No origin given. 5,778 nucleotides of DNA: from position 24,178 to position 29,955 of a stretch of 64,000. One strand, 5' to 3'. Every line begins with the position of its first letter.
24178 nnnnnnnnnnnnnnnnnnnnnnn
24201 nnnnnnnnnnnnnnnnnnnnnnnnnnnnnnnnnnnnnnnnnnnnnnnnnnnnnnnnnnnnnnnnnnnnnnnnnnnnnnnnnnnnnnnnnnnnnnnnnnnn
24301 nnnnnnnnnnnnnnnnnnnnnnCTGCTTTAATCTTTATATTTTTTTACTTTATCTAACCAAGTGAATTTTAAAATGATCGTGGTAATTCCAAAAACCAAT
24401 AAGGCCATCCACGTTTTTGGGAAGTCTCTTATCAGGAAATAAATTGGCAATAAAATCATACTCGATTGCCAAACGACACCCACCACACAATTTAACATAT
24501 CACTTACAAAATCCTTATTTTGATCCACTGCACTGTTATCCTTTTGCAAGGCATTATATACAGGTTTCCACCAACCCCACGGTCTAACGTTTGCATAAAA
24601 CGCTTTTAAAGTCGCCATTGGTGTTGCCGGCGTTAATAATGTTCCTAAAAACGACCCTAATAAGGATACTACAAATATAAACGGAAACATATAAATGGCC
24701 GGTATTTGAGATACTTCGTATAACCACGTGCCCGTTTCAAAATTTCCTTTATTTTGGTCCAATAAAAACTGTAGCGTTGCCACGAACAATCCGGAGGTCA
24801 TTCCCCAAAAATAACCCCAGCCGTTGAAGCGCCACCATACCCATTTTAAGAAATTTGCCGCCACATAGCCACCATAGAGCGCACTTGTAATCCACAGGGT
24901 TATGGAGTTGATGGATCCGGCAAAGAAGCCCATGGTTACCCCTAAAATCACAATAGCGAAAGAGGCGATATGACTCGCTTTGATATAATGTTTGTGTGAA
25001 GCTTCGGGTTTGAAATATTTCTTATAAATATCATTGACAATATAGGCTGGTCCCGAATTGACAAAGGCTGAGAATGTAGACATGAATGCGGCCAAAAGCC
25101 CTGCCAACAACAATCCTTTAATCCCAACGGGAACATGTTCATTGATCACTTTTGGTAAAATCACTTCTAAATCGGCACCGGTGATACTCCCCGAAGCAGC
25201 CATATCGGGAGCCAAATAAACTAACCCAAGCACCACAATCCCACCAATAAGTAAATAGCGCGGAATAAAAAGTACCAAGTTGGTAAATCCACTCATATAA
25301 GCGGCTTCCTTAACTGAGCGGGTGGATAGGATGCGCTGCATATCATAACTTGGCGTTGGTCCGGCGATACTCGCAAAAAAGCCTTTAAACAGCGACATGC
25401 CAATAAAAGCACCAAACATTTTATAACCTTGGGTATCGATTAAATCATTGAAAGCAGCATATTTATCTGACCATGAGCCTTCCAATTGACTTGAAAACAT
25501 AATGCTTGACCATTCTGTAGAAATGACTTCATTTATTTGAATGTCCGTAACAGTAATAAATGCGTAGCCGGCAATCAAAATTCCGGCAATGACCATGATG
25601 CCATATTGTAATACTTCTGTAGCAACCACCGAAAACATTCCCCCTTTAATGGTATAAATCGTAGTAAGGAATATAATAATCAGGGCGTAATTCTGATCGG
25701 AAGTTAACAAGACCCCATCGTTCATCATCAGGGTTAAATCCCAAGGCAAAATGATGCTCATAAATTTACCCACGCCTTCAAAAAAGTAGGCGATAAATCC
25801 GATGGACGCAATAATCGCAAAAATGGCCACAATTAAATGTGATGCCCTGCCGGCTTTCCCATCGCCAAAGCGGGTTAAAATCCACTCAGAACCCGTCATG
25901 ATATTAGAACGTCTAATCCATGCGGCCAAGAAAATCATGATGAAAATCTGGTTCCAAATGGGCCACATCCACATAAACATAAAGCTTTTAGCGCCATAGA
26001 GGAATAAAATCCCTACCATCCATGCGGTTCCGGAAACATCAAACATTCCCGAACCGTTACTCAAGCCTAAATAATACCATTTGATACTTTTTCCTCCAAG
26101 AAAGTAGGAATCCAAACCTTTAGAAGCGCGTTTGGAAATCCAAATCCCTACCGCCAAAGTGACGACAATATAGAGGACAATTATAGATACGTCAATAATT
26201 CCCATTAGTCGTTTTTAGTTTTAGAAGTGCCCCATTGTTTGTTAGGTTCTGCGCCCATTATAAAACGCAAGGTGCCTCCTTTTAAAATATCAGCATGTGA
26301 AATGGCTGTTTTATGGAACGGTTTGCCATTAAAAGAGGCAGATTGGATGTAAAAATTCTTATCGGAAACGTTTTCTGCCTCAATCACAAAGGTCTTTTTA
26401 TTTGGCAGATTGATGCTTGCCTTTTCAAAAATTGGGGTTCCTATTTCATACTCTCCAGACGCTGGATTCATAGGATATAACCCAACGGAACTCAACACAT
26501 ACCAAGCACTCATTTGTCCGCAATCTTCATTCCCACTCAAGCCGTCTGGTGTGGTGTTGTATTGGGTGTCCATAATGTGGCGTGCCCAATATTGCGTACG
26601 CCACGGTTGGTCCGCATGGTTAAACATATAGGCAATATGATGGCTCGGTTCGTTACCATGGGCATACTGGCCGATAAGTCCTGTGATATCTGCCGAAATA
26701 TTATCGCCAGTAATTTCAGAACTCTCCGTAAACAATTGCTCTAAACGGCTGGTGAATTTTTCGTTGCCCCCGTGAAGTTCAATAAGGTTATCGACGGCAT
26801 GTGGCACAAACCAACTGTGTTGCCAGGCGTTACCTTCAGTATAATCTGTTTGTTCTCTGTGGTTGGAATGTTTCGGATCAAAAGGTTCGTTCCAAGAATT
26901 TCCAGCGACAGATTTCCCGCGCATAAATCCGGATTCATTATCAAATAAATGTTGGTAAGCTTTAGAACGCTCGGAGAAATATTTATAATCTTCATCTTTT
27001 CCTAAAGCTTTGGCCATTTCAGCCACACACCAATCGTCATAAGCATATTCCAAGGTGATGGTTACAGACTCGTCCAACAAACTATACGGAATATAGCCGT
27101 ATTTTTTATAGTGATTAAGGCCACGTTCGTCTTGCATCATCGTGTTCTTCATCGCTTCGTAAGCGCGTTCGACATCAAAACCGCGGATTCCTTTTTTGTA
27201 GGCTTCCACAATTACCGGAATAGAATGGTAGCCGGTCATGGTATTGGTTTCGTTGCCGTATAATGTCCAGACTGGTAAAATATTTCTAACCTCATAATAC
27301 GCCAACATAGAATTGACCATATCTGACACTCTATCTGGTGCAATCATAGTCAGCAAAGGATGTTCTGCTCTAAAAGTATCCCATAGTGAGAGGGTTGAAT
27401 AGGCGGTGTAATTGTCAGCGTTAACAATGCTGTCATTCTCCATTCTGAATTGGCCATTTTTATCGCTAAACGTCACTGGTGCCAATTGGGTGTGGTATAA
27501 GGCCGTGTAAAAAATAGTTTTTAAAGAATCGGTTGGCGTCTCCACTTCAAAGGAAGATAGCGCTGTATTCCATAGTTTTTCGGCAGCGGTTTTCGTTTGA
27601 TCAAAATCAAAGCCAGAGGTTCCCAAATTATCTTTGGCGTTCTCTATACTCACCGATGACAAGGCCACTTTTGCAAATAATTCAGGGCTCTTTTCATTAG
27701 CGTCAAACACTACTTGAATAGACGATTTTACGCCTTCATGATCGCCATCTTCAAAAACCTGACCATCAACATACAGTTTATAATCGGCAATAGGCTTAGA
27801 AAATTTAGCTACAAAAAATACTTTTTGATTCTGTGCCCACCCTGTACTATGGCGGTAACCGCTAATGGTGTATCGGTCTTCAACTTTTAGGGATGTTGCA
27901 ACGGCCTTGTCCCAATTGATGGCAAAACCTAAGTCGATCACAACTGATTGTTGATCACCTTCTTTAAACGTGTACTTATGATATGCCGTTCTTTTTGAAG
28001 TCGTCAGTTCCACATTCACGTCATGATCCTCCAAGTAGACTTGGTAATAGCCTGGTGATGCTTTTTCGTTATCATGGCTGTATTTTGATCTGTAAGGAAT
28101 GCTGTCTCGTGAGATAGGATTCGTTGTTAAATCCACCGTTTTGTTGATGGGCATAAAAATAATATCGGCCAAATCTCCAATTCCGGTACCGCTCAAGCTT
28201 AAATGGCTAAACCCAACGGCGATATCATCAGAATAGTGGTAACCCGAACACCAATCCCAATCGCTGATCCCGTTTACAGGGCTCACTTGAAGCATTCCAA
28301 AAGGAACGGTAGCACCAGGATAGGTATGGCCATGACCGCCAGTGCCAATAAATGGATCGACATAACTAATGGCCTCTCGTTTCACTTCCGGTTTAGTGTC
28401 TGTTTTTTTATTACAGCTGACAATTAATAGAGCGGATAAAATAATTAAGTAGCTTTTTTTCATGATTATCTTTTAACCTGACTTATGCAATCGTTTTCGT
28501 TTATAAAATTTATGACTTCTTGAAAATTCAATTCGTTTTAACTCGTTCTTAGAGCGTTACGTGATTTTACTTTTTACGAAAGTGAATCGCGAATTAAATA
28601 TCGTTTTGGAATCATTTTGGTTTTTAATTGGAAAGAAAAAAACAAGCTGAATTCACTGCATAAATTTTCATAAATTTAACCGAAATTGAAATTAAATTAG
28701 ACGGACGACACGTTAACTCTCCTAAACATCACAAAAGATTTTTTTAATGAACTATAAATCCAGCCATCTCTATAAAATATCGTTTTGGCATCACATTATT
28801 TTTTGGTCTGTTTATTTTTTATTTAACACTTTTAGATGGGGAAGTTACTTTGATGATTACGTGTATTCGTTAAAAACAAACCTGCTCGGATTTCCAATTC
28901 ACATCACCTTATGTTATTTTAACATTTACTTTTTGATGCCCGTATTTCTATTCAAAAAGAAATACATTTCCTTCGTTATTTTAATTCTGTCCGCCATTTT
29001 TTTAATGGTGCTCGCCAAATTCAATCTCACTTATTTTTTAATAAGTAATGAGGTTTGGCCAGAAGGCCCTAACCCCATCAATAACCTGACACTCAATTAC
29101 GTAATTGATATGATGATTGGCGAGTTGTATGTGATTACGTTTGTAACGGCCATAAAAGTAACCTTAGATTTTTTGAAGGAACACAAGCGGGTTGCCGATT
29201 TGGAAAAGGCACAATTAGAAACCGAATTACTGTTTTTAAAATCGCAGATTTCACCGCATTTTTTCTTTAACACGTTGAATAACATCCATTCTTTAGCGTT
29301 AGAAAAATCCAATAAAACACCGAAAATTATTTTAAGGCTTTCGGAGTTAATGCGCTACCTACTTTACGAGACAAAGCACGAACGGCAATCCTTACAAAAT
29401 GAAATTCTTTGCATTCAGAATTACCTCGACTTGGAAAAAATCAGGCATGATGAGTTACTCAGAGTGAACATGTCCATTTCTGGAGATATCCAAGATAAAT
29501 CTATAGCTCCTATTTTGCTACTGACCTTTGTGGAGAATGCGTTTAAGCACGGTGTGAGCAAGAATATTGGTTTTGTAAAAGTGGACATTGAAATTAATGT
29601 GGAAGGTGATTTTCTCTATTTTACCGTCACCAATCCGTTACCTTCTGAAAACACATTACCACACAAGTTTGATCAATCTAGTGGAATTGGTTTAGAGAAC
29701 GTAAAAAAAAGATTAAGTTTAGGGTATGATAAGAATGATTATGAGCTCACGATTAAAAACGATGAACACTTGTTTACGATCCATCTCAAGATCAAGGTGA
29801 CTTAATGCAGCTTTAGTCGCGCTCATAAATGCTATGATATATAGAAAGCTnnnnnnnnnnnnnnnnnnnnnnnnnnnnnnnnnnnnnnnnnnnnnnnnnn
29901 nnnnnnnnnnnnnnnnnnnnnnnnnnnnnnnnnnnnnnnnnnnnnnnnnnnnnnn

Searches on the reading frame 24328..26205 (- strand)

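Call 8: search_protein_families(library=pfam, proteins=[window:24328-26205:-])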
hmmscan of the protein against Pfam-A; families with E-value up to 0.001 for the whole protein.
window:24328-26205:- (625 aa): 1 family
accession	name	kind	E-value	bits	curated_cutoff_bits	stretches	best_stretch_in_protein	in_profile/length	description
PF00474.23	SSF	-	1.5e-25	90.4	22.8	1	34-472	1-406/406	Sodium:solute symporter family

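Call 58: search_protein_families(library=ncbifam, proteins=[window:24328-26205:-])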
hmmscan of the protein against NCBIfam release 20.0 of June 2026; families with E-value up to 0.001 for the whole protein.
window:24328-26205:- (625 aa): 6 families
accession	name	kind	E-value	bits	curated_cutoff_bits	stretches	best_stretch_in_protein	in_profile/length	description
TIGR00813.1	sss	superfamily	8.9e-32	110.6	184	1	34-472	1-411/411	sodium/solute symporter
TIGR03648.1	Na_symport_lg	subfamily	9.8e-17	60.6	320.75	2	9-226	3-201/547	VC_2705 family sodium/solute symporter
NF007790.0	PRK10484.1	equivalog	2.7e-15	56.2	401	1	7-426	8-394/527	solute:sodium symporter family transporter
TIGR02121.1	Na_Pro_sym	equivalog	2.7e-10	39.6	515.5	1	8-514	6-466/488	sodium/proline symporter PutP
TIGR02119.1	panF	equivalog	1.8e-07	30.6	328.05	1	344-463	298-421/471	sodium/pantothenate symporter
NF011948.0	PRK15419.1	equivalog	4.5e-05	22.5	955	1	325-472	290-437/502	sodium/proline symporter PutP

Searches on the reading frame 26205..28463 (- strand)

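Call 8: search_protein_families(library=pfam, proteins=[window:26205-28463:-])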
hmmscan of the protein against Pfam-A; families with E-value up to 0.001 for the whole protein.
window:26205-28463:- (752 aa): 2 families
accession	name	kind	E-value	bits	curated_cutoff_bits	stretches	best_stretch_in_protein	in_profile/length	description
PF07971.18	Glyco_hydro_92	-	1.6e-179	598.2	24.6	1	276-737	2-463/464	Glycosyl hydrolase family 92 catalytic domain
PF17678.7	Glyco_hydro_92N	-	9.4e-80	268.3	34.5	1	34-269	1-236/236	Glycosyl hydrolase family 92 N-terminal domain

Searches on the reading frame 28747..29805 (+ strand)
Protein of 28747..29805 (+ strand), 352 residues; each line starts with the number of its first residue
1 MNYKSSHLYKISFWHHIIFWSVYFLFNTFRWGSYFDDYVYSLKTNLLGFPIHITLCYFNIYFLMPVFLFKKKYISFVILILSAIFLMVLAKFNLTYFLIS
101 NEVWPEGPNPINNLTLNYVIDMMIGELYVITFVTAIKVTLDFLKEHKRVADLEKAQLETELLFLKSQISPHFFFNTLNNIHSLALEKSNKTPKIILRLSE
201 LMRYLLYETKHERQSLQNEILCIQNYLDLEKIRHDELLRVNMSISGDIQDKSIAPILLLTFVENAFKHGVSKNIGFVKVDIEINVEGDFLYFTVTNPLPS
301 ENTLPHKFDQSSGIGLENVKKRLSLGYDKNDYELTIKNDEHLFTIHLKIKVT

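Call 7: search_protein_families(library=pfam, proteins=[window:28747-29805:+])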
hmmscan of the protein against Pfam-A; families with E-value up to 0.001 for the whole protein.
window:28747-29805:+ (352 aa): 1 family
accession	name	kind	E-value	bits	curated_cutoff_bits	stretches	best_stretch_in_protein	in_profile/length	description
PF06580.19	His_kinase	-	1.5e-22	80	25.2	1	160-236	2-79/81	Histidine kinase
